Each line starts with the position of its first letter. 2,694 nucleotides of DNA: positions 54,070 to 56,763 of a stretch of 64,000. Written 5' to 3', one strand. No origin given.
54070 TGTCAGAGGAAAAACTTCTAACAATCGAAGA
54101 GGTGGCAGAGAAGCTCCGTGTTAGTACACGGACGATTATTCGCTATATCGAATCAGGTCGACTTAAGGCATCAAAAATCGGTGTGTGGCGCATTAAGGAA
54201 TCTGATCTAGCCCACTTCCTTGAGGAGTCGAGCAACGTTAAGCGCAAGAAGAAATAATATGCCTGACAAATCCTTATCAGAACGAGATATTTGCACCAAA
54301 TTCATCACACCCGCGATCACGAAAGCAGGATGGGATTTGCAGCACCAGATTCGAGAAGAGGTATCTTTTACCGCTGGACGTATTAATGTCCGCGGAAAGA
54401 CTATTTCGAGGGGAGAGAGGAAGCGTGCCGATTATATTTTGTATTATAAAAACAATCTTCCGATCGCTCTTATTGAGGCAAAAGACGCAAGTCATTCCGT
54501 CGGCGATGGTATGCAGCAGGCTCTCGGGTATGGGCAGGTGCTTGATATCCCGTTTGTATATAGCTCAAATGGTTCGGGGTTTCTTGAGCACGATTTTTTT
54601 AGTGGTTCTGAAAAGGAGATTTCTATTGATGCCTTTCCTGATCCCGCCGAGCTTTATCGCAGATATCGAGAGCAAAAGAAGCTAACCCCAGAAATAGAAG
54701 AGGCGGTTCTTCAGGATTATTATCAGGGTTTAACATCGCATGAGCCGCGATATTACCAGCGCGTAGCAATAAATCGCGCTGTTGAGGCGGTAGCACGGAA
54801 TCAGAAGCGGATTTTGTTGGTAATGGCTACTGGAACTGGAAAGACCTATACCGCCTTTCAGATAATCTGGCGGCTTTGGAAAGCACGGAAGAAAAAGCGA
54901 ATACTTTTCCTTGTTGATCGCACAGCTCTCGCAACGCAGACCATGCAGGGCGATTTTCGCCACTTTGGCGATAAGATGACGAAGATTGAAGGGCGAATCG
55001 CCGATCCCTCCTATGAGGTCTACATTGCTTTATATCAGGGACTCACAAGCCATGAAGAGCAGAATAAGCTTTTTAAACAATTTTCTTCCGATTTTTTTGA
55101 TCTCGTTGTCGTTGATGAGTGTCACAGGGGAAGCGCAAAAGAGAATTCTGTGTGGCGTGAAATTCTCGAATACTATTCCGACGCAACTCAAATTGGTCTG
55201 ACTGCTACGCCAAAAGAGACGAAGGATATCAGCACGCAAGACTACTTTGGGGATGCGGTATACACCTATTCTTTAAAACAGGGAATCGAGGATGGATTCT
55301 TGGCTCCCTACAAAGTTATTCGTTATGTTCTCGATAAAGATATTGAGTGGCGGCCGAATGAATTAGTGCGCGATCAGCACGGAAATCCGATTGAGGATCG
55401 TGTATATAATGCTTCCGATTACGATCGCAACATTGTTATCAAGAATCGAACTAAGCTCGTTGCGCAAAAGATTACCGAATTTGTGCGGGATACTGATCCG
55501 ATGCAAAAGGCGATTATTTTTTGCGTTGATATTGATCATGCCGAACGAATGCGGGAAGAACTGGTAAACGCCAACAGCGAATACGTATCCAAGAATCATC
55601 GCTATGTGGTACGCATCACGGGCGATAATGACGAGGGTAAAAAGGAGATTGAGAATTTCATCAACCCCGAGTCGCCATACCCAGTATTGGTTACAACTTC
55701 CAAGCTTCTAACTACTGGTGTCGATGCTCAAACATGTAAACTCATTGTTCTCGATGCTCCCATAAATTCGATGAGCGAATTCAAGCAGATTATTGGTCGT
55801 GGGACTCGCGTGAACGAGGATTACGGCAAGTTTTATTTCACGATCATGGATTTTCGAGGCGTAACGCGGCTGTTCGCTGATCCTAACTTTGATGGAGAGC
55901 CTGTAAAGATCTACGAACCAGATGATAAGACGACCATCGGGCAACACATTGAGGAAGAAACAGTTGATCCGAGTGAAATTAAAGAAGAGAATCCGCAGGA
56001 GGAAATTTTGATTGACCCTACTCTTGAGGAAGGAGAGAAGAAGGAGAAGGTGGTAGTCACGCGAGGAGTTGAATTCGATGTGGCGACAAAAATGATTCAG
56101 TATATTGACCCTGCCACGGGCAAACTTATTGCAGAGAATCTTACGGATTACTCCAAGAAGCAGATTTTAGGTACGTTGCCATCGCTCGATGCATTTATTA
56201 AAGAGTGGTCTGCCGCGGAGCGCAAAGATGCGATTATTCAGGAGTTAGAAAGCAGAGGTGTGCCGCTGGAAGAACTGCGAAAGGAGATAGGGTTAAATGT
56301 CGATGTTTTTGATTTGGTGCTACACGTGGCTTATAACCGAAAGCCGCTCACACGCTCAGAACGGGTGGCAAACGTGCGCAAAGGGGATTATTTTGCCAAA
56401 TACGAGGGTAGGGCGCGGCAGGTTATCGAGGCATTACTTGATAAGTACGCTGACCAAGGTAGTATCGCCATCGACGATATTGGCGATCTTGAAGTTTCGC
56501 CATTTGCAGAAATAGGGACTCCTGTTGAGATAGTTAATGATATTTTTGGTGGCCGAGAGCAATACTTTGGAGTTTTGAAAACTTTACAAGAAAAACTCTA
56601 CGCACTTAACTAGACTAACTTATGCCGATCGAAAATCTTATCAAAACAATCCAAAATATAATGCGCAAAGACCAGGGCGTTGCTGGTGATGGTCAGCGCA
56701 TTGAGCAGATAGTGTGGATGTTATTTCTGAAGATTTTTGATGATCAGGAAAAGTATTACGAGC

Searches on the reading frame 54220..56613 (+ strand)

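Call 37: search_protein_families(library=ncbifam, proteins=[window:54220-56613:+], max_evalue=0.01)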
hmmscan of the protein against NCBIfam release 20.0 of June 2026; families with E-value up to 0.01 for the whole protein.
window:54220-56613:+ (797 aa): 18 families
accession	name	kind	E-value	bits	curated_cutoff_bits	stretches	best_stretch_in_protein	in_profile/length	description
NF046051.1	restrict_EcoAI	equivalog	0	1111.3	550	1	19-795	1-768/768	EcoAI/FtnUII family type I restriction enzme subunit R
NF008521.0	PRK11448.1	equivalog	5.3e-70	236.7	729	1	18-546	230-815/1123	type I restriction-modification system endonuclease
TIGR00348.1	hsdR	subfamily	6e-26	91.1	284.55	2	175-361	242-442/674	HsdR family type I site-specific deoxyribonuclease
NF053632.1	heli_RadD_YejH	equivalog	6.8e-25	87.4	720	1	177-548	4-357/573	DNA repair helicase RadD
TIGR04095.1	dnd_restrict_1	equivalog_domain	1.4e-16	60.5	600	1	175-545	8-395/451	DNA phosphorothioation system restriction enzyme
NF010337.0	PRK13766.1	equivalog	3e-07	29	610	1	175-335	16-177/781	Hef nuclease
NF003673.1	PRK05298.1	equivalog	1.7e-05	23.4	743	1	172-249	6-77/653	excinuclease ABC subunit UvrB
TIGR01587.1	cas3_core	equivalog_domain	2.3e-05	23.7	102.45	0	397-537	186-328/358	CRISPR-associated helicase Cas3'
TIGR02621.3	cas3_GSU0051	exception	2.7e-05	23.2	400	1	165-243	3-84/854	type I-G CRISPR-associated helicase/endonuclease Cas3g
NF045503.1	repair_heli_XPB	equivalog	3e-05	22.8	610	1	169-330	177-334/548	DNA repair helicase XPB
NF003426.0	PRK04914.1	equivalog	3.5e-05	22.2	576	1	187-332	162-317/959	RNA polymerase-associated protein RapA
TIGR00631.1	uvrb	equivalog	6.5e-05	21.3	750.1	1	172-248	6-76/658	excinuclease ABC subunit UvrB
NF004066.1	PRK05580.1-3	equivalog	0.0012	17.3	813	1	177-254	254-328/788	primosomal protein N'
TIGR04121.1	DEXH_lig_assoc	equivalog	0.0013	16.5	850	0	178-239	11-76/804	ligase-associated DNA damage response DEXH box helicase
NF004067.0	PRK05580.1-4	equivalog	0.0016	16.9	763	1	180-310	209-336/737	primosomal protein N'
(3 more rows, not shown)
